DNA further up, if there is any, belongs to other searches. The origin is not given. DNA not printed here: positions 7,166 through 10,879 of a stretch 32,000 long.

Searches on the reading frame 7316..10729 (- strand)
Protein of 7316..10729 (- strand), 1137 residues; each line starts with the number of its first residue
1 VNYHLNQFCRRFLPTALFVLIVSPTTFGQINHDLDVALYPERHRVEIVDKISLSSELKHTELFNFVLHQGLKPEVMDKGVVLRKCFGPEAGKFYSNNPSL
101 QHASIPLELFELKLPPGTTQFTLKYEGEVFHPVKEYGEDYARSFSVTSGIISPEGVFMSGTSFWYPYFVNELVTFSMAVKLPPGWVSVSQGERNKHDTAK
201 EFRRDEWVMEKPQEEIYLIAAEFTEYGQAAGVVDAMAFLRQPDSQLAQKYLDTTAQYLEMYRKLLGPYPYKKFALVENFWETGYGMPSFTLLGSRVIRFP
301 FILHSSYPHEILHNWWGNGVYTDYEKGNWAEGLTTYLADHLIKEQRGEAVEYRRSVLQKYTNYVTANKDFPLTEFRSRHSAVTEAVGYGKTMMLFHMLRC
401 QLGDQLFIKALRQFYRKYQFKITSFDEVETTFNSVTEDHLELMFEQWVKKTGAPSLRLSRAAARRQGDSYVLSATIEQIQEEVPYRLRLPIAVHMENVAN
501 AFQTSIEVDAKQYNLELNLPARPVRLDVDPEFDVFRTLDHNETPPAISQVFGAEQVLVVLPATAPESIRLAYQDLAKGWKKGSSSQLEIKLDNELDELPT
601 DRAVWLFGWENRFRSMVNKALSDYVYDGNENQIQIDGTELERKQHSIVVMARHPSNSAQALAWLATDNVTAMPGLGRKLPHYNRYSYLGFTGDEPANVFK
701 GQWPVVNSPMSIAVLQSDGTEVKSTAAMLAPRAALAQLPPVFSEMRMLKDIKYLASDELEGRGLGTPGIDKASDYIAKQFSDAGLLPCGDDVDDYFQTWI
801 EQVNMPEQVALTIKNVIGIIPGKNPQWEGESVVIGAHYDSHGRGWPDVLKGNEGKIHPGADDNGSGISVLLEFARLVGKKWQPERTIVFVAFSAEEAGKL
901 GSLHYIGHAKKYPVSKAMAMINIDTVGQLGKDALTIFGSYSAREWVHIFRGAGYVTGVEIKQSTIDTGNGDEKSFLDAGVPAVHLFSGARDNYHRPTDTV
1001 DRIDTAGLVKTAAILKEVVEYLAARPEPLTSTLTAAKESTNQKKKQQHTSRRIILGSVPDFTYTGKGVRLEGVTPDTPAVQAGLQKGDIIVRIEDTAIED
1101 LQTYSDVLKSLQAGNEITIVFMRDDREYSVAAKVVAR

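Call 41: search_protein_families(library=pfam, proteins=[window:7316-10729:-], max_evalue=0.001)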
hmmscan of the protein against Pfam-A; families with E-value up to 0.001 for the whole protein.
window:7316-10729:- (1137 aa): 6 families
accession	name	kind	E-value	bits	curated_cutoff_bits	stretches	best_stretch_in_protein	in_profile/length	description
PF04389.22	Peptidase_M28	-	4.9e-42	144.3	21.3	1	815-1018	1-192/193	Peptidase family M28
PF13180.12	PDZ_2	-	2.3e-11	44.2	27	1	1065-1134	11-80/80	PDZ domain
PF01433.26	Peptidase_M1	-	6.7e-10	39.4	27.7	1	309-447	73-218/218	Peptidase family M1 domain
PF01546.33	Peptidase_M20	-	2.9e-09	37.6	24.6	1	834-1019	2-204/206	Peptidase family M20/M25/M40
PF17820.7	PDZ_6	-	8.8e-08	32.2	27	1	1072-1118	4-49/54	PDZ domain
PF00595.29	PDZ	-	0.00045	21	23.2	0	1065-1119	24-78/81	PDZ domain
